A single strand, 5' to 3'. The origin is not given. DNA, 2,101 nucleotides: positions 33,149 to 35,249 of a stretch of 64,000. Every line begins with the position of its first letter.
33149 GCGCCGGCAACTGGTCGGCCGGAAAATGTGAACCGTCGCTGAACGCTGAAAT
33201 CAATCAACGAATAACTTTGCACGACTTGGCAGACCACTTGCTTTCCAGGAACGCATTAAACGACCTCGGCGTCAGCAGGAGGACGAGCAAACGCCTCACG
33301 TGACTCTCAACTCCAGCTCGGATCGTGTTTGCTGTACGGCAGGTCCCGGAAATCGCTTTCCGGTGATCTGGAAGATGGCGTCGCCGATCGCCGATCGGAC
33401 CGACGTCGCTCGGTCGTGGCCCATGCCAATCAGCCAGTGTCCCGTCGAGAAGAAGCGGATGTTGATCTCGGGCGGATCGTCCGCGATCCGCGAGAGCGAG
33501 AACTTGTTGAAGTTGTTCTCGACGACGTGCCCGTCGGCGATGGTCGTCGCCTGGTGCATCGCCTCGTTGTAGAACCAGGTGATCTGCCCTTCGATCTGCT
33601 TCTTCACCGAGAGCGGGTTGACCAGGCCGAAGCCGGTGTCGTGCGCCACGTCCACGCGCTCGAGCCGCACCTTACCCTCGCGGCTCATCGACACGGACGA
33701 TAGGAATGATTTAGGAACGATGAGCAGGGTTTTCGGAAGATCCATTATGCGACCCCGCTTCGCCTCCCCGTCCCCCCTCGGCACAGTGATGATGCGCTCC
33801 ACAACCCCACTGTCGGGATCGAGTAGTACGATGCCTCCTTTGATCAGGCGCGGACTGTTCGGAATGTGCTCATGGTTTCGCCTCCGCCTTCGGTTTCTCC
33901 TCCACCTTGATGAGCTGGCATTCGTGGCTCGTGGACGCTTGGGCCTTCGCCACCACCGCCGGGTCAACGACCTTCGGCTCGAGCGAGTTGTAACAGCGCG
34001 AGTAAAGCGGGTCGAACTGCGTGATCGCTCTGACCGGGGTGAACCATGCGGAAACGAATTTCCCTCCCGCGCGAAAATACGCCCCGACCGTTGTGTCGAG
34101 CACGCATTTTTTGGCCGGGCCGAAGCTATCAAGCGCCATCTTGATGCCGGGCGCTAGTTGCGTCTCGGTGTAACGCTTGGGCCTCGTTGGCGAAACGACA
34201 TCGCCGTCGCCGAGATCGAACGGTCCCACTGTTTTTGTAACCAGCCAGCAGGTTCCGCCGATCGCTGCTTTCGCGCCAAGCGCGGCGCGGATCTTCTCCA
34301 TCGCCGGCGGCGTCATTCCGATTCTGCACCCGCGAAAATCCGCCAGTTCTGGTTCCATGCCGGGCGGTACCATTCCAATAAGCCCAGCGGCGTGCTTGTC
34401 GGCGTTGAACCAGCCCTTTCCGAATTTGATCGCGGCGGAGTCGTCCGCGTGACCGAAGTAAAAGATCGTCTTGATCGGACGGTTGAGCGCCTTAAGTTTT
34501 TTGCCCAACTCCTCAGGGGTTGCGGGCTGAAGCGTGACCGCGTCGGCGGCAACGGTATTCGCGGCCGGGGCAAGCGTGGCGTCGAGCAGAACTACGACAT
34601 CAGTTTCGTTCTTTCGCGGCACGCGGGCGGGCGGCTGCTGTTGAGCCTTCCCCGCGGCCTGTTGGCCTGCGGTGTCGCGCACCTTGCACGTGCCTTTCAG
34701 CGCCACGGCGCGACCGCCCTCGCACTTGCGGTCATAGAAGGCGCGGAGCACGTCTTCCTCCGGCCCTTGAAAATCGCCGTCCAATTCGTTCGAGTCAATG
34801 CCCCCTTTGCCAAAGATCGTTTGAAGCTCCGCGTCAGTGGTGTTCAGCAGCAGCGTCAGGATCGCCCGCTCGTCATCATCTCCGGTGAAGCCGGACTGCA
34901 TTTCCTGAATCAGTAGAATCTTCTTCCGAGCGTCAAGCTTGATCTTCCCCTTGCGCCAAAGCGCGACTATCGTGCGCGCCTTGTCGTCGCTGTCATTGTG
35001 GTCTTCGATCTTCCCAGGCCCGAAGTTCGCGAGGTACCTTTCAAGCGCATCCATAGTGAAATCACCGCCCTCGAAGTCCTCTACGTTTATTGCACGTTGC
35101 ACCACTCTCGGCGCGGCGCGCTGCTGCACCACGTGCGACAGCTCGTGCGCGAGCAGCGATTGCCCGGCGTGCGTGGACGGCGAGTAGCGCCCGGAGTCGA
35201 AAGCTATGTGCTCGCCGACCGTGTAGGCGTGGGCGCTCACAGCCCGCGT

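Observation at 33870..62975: Complete contractile injection system (eCIS / phage-tail-like particle) operon, about 29 kb on one strand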

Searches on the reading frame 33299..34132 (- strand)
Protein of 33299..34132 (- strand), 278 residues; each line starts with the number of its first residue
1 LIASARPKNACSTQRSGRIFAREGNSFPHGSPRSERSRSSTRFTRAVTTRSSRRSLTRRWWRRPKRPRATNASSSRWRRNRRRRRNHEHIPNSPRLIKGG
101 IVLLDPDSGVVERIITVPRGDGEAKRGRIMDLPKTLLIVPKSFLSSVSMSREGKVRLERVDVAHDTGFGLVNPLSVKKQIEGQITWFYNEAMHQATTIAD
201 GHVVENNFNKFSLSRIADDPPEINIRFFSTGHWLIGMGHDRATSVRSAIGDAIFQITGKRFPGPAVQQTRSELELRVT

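Call 10: search_protein_families(library=pfam, proteins=[window:33299-34132:-], max_evalue=0.01)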
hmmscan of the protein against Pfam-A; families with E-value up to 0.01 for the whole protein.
window:33299-34132:- (278 aa): 1 family
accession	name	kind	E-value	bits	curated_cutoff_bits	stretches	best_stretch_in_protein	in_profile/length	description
PF20256.3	MoCoBD_2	-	4.6e-05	23.5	27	1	151-218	214-281/283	Molybdopterin cofactor-binding domain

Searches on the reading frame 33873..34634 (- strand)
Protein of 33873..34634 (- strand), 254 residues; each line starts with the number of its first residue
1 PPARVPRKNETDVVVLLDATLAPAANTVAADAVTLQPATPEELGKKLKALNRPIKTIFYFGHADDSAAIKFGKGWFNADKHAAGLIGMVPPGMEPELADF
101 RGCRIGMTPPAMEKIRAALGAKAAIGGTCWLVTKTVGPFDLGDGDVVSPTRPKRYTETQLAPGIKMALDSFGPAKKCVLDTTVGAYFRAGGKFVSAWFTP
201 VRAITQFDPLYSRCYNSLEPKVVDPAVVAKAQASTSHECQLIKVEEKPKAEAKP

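Call 88: search_protein_families(library=pfam, proteins=[window:33873-34634:-], max_evalue=10)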
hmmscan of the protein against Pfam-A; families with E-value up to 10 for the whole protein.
window:33873-34634:- (254 aa): 0 families

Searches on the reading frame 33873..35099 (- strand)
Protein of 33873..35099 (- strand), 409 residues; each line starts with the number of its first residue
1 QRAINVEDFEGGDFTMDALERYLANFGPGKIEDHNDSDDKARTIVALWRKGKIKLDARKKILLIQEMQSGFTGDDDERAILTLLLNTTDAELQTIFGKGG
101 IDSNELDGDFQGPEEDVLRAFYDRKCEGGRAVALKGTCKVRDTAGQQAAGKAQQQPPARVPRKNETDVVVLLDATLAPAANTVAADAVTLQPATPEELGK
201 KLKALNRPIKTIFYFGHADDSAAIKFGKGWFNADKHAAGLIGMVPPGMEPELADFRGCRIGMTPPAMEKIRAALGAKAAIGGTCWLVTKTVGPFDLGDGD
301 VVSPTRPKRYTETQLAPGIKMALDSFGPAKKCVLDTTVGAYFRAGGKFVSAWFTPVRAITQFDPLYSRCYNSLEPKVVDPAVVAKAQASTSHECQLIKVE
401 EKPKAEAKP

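Call 55: find_homologous_proteins(query=window:33873-35099:-, max_evalue=0.001)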
Query window:33873-35099:- (409 aa): 54 proteins with E <= 0.001 among 8000 candidates.
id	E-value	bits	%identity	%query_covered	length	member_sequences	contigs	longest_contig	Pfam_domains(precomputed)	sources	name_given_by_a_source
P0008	2.3e-274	927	100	100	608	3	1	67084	PF13699.12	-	-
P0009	5.5e-240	814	88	100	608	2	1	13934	PF13699.12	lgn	-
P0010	1.4e-238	810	86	100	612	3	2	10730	PF13699.12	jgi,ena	-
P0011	1.1e-234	797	85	100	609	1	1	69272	PF13699.12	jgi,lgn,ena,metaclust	metaclust:\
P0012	8.7e-234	794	86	100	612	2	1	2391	PF13699.12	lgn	-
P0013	4.3e-219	745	80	100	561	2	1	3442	PF13699.12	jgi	jgi:hypothetical protein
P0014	4.3e-168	577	65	99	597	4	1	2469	PF13699.12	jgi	-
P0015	4.9e-140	485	85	61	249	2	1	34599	-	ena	-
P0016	6.2e-131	455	54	98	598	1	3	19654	PF13699.12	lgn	-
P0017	1.5e-111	391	49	98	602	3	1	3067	PF13699.12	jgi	jgi:hypothetical protein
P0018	5.1e-111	390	49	98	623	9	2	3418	PF13699.12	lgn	-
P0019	2.0e-108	381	49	98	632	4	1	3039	PF13699.12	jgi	-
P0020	1.4e-96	342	57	68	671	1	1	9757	PF13699.12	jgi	jgi:Domain of unknown function (DUF4157)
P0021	1.4e-79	286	86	37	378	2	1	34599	PF13699.12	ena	-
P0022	2.1e-63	233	79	34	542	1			PF13699.12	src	-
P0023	1.7e-47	180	37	69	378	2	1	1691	PF13699.12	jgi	jgi:hypothetical protein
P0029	4.1e-41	159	36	63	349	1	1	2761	PF13699.12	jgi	jgi:hypothetical protein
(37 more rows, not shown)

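Call 56: find_encoding_contigs(protein=P0011, flank=10000, max_places=3)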
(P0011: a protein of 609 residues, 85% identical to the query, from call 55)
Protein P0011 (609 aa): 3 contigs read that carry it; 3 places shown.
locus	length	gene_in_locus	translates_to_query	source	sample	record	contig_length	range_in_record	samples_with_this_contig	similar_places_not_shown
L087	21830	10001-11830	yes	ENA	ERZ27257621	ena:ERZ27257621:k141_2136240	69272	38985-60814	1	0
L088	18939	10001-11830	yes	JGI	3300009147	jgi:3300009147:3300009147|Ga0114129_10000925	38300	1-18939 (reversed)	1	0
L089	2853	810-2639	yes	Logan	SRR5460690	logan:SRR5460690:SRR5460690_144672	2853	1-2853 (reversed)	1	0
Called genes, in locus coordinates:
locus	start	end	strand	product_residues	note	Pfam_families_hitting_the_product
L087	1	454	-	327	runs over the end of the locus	PF01073:3Beta_HSD (weak), PF01370:Epimerase, PF02719:Polysacc_synt_2, PF04321:RmlD_sub_bind, PF05368:NmrA (weak), PF16363:GDP_Man_Dehyd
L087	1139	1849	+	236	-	PF00072:Response_reg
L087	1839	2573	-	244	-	PF00027:cNMP_binding (weak), PF13545:HTH_Crp_2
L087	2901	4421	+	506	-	PF04984:Phage_sheath_1, PF17482:Phage_sheath_1C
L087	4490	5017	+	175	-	PF06841:Phage_T4_gp19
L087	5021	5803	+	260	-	PF12322:T4_baseplate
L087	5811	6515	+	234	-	-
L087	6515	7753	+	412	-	PF14065:Pvc16_N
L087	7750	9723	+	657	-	PF22977:WHD, PF00004:AAA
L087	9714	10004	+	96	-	-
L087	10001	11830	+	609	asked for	PF13699:eCIS_core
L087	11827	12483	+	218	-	PF19266:CIS_tube (faint)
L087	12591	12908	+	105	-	-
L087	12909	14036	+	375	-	-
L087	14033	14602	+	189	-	PF04717:Phage_base_V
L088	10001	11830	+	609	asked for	PF13699:eCIS_core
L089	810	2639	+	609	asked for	PF13699:eCIS_core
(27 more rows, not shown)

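Call 57: find_encoding_contigs(protein=P0009, flank=10000, max_places=3)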
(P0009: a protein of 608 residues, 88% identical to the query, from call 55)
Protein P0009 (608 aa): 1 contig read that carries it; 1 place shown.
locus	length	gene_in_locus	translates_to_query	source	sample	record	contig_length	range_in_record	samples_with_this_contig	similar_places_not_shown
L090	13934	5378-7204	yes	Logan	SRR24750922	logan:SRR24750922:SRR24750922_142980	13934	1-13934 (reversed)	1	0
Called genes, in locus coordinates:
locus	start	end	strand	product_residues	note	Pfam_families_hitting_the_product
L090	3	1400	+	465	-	?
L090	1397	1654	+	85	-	-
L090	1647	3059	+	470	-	PF13699:eCIS_core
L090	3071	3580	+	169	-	-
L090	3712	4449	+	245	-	-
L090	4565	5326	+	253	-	PF01471:PG_binding_1, PF05257:CHAP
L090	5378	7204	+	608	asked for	PF13699:eCIS_core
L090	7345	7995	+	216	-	-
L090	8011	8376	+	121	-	-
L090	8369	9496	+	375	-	-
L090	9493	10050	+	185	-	PF04717:Phage_base_V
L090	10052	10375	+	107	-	-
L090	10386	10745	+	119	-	PF04965:GPW_gp25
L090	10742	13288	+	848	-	-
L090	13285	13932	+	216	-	?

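Call 84: predict_structure(alignment_id=A2)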
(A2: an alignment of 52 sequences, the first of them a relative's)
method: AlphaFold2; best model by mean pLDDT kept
length: 608 residues; sequences in the alignment: 52
mean_pLDDT: 82.4   pTM: 0.52
mean pLDDT of the five models: 82.4, 80.3, 79.1, 78.8, 75.0
residues with pLDDT >= 90: 363; 70-90: 123; 50-70: 38; < 50: 84
segments of 3 or more residues with pLDDT < 50: 1-29, 34-38, 51-58, 88-101, 195-202, 344-354, 585-589, 606-608
pLDDT, mean of each block of 10 residues (from residue 1): 36 29 35 49 59 39 78 90 62 42 77 95 94 94 96 91 96 95 94 49 77 94 81 86 97 96 93 96 97 96 95 89 94 94 49 58 95 93 94 98 97 88 91 96 96 86 93 96 91 88 83 94 95 94 94 82 89 90 57 87 63
secondary structure, 60 per line:
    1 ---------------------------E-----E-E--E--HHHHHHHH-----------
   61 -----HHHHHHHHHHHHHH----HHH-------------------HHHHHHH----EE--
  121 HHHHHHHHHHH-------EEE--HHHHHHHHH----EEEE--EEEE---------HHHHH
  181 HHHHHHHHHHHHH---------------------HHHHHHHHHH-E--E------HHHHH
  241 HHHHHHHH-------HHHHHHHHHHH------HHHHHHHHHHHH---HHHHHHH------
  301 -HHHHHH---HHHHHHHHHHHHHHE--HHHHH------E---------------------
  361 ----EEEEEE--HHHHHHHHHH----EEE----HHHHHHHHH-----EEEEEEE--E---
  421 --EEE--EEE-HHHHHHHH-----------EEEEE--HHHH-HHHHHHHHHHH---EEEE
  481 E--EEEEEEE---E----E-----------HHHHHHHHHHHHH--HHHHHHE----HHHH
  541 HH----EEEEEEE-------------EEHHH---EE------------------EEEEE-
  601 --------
elements in order: H42-49 H66-79 H106-112 H121-131 E139-141 H144-152 E157-160 E163-166 H176-193 H215-224 H236-248 H256-266 H273-284 H288-294 H302-307 H311-324 H328-332 E365-370 H373-382 E387-389 H394-402 E408-414 E423-425 E428-430 H432-439 E451-455 H458-461 H463-473 E477-481 E484-490 H511-523 H526-531 H537-542 E547-553 E595-599

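Call 86: fold_search(model_id=the predicted structure, library=pdb)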
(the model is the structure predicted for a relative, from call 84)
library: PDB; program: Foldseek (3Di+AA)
matches with E <= 10: 558; with E <= 0.001: 0
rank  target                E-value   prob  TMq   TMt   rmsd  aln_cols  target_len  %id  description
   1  9czm_A                3.4e-02  0.14  0.08  0.06  18.1       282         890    9  Ca2+ bound open-inactivated hSlo1 + beta2N-beta4 channel in nanodisc. (released 2025-03-05)
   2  4bmk_A                4.1e-02  0.82  0.14  0.19   6.0       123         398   15  Serine Palmitoyltransferase K265A from S. paucimobilis with bound PLP- Myriocin Aldimine (released 2013-09-04)
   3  9czq_A                4.1e-02  0.13  0.09  0.06  18.1       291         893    8  Ca2+ bound open-inactivated hSlo1 + beta2N-beta4 channel in detergent. (released 2025-03-05)
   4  4bmk_B                4.6e-02  0.84  0.14  0.20   5.7       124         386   14  Serine Palmitoyltransferase K265A from S. paucimobilis with bound PLP- Myriocin Aldimine (released 2013-09-04)
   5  4mkk                  4.8e-02  0.75  0.12  0.18   5.9       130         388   13  Crystal structure of C115A mutant L-methionine gamma-lyase from Citrobacter freundii modified by allicine (released 2014-11-12)
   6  5k30                  5.1e-02  0.75  0.12  0.18   6.0       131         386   12  Crystal structure of methionine gamma-lyase from Citrobacter freundii modified by S-Ethyl-L-cysteine sulfoxide (released 2017-07-12)
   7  9jo3_B                5.4e-02  0.13  0.09  0.07  19.7       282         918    9  Cryo-EM structure of human BKca channel-compound 10b complex (released 2025-02-26)
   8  4mkj                  6.1e-02  0.72  0.12  0.18   5.9       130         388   12  Crystal structure of L-methionine gamma-lyase from Citrobacter freundii modified by allicine (released 2014-11-12)
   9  6v22_A                6.1e-02  0.16  0.10  0.07  18.6       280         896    9  Cryo-EM structure of Ca2+-bound hsSlo1-beta4 channel complex (released 2019-12-25)
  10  2jg2                  6.4e-02  0.77  0.14  0.19   6.0       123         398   15  HIGH RESOLUTION STRUCTURE OF SPT WITH PLP INTERNAL ALDIMINE (released 2007-05-01)
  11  3ri6_A                6.4e-02  0.38  0.13  0.20  15.1       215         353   15  A Novel Mechanism of Sulfur Transfer Catalyzed by O-Acetylhomoserine Sulfhydrylase in Methionine Biosynthetic Pathway  (released 2011-08-17)
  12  5d5s                  7.2e-02  0.72  0.13  0.19   5.6       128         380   13  Crystal structure of methionine gamma-lyase from Citrobacter freundii, S339A mutant (released 2016-08-17)
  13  8v60_A                7.6e-02  0.10  0.09  0.06  18.8       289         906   10  F315A mutant of human Slo1 in presence of EDTA - resting VSD (released 2024-12-11)
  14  10gw_D                8.1e-02  0.54  0.12  0.20   5.3       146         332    8  Crystal structure of tetrameric 6-phosphogluconate dehydrogenase from Gluconobacter oxydans in complex with 6-phosphog (released 2026-03-18)
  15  2rfv                  8.5e-02  0.69  0.13  0.19   5.5       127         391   13  High resolution structure of L-methionine gamma-lyase from Citrobacter freundii (released 2008-08-19)
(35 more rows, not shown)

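Call 88: search_protein_families(library=pfam, proteins=[P0017, P0023, P0029], max_evalue=10)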
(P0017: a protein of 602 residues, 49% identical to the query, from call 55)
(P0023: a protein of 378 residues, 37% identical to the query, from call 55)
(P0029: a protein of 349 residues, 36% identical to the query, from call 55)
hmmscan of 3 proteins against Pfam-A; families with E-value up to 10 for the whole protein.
P0017 (602 aa): 2 families
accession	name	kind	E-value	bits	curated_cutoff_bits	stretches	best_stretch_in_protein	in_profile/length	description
PF13699.11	eCIS_core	-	3e-32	111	22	1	118-194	2-78/79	eCIS core domain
PF04250.19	DUF429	-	0.038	14.1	23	1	52-113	46-114/214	Protein of unknown function (DUF429)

P0023 (378 aa): 1 family
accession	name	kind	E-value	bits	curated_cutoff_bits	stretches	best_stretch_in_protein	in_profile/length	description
PF13699.11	eCIS_core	-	2.8e-31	108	22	1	43-120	1-78/79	eCIS core domain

P0029 (349 aa): 3 families
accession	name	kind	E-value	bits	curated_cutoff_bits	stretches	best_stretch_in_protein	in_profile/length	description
PF13699.11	eCIS_core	-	3.6e-29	101.2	22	1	17-94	1-78/79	eCIS core domain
PF19441.4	ASTN_1_2_N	-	0.046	12.7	27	1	250-289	489-530/555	Astrotactin 1/2 N-terminal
PF10761.14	DUF2590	-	0.066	13.9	27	1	61-140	8-85/100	Protein of unknown function (DUF2590)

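Call 90: search_solved_structures(query=A4, max_evalue=10)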
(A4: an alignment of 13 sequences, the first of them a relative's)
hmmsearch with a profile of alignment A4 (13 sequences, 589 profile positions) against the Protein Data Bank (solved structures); distinct sequences matched with E-value up to 10: 3.
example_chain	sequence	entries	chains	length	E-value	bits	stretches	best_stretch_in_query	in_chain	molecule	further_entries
4dvc_A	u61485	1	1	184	0.23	13.1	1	273-313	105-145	Thiol:disulfide interchange protein DsbA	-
2ijy_A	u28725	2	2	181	0.25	13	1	273-313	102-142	Thiol:disulfide interchange protein dsbA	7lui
1bed_A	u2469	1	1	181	0.32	12.7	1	273-313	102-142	DSBA OXIDOREDUCTASE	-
